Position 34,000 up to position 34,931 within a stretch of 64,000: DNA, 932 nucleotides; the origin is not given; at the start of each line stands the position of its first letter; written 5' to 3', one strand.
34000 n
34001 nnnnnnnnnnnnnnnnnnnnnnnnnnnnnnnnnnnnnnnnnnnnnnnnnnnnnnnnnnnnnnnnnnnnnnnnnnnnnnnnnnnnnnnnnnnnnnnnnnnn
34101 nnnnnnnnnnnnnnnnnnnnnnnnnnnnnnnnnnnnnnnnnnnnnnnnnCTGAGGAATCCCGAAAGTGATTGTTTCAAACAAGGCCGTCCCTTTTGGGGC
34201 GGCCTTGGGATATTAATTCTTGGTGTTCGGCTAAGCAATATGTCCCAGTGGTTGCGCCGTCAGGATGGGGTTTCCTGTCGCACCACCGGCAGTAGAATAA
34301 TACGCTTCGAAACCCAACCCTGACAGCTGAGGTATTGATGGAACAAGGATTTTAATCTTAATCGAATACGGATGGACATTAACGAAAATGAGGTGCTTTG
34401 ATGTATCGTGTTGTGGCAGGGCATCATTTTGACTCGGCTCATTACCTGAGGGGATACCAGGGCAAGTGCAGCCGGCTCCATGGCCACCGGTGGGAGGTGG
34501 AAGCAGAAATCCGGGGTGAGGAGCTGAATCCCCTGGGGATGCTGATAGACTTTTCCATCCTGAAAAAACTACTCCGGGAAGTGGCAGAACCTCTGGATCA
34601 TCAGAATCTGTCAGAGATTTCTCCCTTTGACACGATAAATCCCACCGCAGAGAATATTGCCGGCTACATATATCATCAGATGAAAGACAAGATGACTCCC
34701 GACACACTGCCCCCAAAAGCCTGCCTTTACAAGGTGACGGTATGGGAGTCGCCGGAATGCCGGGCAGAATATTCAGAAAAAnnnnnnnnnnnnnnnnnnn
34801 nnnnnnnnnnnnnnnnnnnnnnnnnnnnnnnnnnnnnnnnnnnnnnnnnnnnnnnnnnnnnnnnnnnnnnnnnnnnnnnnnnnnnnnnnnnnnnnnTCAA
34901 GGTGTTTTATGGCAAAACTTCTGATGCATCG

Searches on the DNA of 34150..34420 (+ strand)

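Call 9: search_rna_families(source=window, start=34150, end=34420, threshold=evalue, max_evalue=10)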
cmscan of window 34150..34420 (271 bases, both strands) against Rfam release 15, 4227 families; matches with E-value up to 10: 6.
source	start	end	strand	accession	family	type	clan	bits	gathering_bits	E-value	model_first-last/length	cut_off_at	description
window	34150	34207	+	RF01796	frnS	Gene; sRNA;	-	14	60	5.9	59-119/119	5'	Fumarate/nitrate reductase regulator sRNA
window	34168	34205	+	RF02677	NsiR4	Gene; sRNA;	-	12.7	40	2.2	27-65/65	no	Nitrogen stress-induced RNA 4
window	34157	34297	-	RF01963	RMST_2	Gene; lncRNA;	-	12.3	45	5.3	1-135/135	no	Rhabdomyosarcoma 2 associated transcript conserved region 2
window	34256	34327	-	RF01926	mir-981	Gene; miRNA;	-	12.1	51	2.2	1-86/86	no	mir-981 microRNA precursor family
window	34182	34204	+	RF01828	SprD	Gene; sRNA;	-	11.1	100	6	120-142/142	no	Small pathogenicity island RNA D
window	34394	34408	-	RF01933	bxd_5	Gene; lncRNA;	-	10.8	50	3.1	43-57/57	no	Bithoraxoid conserved region 5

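Call 57: search_dna_similar(query=window:34205-34335:+, collection=plasmids, mode=distant, max_evalue=1, max_rows=10)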
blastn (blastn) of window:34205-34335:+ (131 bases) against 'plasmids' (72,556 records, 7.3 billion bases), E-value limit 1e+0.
No match.

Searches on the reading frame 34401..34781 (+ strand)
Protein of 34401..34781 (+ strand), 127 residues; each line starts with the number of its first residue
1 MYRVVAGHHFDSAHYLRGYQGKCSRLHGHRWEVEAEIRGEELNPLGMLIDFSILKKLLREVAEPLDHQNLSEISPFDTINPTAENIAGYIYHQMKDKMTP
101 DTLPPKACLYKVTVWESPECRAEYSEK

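Call 17: find_encoding_contigs(protein=window:34401-34781:+, flank=10000, max_places=10)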
Protein window:34401-34781:+ (127 aa): 1 contig read that carries it; 1 place shown.
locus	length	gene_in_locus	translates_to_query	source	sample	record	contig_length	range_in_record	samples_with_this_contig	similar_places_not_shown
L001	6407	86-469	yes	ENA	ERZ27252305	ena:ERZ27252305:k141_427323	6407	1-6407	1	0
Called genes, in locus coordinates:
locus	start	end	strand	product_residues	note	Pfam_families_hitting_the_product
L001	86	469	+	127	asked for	PF01242:PTPS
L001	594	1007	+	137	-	-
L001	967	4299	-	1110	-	PF01564:Spermine_synth, PF00515:TPR_1 (faint), PF07719:TPR_2 (faint), PF13174:TPR_6 (faint), PF13176:TPR_7 (faint), PF13181:TPR_8 (faint), PF14559:TPR_19 (weak), PF25063:ARM_TT21_C (weak), +7 more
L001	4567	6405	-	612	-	?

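Call 27: find_homologous_proteins(query=window:34401-34781:+, max_evalue=1e-30)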
Query window:34401-34781:+ (127 aa): 41 proteins with E <= 1e-30 among 654 candidates.
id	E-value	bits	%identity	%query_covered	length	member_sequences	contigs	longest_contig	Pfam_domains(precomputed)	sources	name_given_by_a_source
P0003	4.5e-83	294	100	100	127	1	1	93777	PF01242.25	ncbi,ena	-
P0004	3.7e-46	174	63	98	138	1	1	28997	PF01242.25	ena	-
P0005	4.7e-43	164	57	100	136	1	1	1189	PF01242.25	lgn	-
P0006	2.9e-41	158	54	98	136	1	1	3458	PF01242.25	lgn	-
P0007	4.2e-41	158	62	100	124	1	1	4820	PF01242.25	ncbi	-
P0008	4.1e-36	142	52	98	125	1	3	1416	PF01242.25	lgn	-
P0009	1.6e-35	140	51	98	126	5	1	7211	PF01242.25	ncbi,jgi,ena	ncbi:MAG: 6-carboxytetrahydropterin synthase QueD [Eubacteriales bacterium]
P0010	5.0e-35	138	51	98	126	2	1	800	PF01242.25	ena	-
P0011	1.7e-34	137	51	98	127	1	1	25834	PF01242.25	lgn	-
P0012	3.2e-34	136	54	94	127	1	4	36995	PF01242.25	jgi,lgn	jgi:6-pyruvoyltetrahydropterin/6-carboxytetrahydropterin synthase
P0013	3.4e-34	136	52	99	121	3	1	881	PF01242.25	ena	-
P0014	5.6e-34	135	52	98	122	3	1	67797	PF01242.25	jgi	-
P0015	6.8e-34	135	50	98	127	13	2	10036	PF01242.25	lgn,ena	-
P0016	1.2e-33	134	54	99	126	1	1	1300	PF01242.25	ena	-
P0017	2.8e-33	133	53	98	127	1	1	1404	PF01242.25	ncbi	-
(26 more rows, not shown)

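Call 28: find_encoding_contigs(protein=P0004, flank=10000, max_places=4)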
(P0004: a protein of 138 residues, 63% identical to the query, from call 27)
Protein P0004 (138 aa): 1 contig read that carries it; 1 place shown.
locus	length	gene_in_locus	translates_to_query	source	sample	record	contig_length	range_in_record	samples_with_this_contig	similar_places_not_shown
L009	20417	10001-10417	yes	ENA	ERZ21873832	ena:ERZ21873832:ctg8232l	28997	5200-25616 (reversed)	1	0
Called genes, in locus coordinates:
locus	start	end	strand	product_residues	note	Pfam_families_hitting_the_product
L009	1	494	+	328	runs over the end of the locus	PF09976:TPR_21 (weak), PF25062:ARM_TT21_N (faint), PF21033:RMD1-3 (faint), PF00515:TPR_1 (faint), PF07719:TPR_2 (faint), PF12895:ANAPC3 (faint), PF13432:TPR_16 (weak), PF13414:TPR_11 (weak), +10 more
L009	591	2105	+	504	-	-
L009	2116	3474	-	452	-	PF03415:Peptidase_C11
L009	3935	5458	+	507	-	PF22073:Cep192_D4 (weak), PF22544:HYDIN_VesB_CFA65-like_Ig, PF07602:DUF1565 (faint), PF13229:Beta_helix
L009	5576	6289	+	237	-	PF27030:AbpE_bact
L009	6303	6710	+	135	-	PF09383:NIL, PF12797:Fer4_2 (faint), PF13237:Fer4_10, PF14697:Fer4_21 (weak), PF12838:Fer4_7, PF13187:Fer4_9 (weak), PF00037:Fer4 (weak), PF12837:Fer4_6 (weak)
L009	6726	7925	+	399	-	PF01837:HcyBio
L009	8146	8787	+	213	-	-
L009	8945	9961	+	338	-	PF01116:F_bP_aldolase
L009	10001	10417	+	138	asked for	PF01242:PTPS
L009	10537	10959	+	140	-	PF00072:Response_reg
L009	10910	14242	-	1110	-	PF07690:MFS_1 (weak), PF14559:TPR_19 (faint), PF01564:Spermine_synth, PF07719:TPR_2 (faint), PF13174:TPR_6 (faint), PF00515:TPR_1 (weak), PF13414:TPR_11 (weak), PF23914:TPR_CcmH_CycH (weak), +8 more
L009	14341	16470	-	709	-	PF00069:Pkinase, PF03109:ABC1 (faint), PF07714:PK_Tyr_Ser-Thr, PF13570:Beta-prop_ACSF4, PF13360:PQQ_2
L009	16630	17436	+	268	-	PF01261:AP_endonuc_2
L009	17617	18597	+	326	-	PF01494:FAD_binding_3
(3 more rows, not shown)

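Call 29: find_encoding_contigs(protein=P0007, flank=10000, max_places=4)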
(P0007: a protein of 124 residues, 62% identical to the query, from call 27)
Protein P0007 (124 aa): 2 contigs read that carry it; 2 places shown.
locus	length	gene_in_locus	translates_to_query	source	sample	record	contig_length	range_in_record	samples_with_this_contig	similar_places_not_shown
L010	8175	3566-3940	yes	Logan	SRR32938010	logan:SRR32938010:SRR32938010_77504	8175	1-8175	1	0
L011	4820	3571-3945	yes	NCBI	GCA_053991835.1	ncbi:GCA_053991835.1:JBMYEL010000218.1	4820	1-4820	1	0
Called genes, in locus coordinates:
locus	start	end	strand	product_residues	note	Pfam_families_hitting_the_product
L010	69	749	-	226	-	PF00005:ABC_tran, PF02463:SMC_N (faint)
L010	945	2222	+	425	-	PF13424:TPR_12 (faint), PF13428:TPR_14 (faint), PF00515:TPR_1 (faint), PF07719:TPR_2 (faint), PF13181:TPR_8 (faint), PF13371:TPR_9 (faint), PF14559:TPR_19 (faint), PF13431:TPR_17 (faint), +1 more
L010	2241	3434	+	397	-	PF13424:TPR_12 (weak), PF13414:TPR_11, PF14559:TPR_19, PF25062:ARM_TT21_N (weak), PF00515:TPR_1, PF13431:TPR_17, PF00515:TPR_1, PF13181:TPR_8, +20 more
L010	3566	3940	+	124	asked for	PF01242:PTPS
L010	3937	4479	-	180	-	PF22381:Staph_reg_Sar_Rot, PF01047:MarR, PF12802:MarR_2, PF13601:HTH_34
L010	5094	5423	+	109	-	PF04972:BON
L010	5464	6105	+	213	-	PF00485:PRK, PF06414:Zeta_toxin (faint), PF13238:AAA_18 (weak)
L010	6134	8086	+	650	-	PF00884:Sulfatase, PF01663:Phosphodiest (faint), PF02995:DUF229 (weak), PF16347:SGSH_C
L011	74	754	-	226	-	PF00005:ABC_tran, PF02463:SMC_N (faint)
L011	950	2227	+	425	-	PF13424:TPR_12 (faint), PF13428:TPR_14 (faint), PF00515:TPR_1 (faint), PF07719:TPR_2 (faint), PF13181:TPR_8 (faint), PF13371:TPR_9 (faint), PF14559:TPR_19 (faint), PF13431:TPR_17 (faint), +1 more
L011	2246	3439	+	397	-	PF13424:TPR_12 (weak), PF13414:TPR_11, PF14559:TPR_19, PF25062:ARM_TT21_N (weak), PF00515:TPR_1, PF13431:TPR_17, PF00515:TPR_1, PF13181:TPR_8, +20 more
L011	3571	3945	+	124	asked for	PF01242:PTPS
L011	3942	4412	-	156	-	PF22381:Staph_reg_Sar_Rot, PF12802:MarR_2, PF01047:MarR, PF13601:HTH_34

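Call 32: list_cluster_members(proteins=[P0003, P0001, P0007, P0004])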
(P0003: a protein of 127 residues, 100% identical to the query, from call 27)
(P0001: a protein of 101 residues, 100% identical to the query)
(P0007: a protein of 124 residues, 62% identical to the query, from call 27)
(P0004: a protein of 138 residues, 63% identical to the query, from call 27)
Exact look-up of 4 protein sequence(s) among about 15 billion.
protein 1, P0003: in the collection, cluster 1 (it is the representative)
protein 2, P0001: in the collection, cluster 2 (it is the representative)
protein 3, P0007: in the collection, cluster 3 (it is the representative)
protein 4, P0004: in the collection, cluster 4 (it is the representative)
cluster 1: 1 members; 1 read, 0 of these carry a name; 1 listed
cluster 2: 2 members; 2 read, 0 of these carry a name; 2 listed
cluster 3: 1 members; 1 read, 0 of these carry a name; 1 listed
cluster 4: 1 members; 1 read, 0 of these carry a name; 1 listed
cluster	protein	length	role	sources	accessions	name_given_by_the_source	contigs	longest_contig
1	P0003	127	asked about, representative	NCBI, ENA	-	-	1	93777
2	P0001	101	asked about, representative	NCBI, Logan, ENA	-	-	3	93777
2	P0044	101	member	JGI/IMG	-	-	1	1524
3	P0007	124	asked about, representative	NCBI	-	-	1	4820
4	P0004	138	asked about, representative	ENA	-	-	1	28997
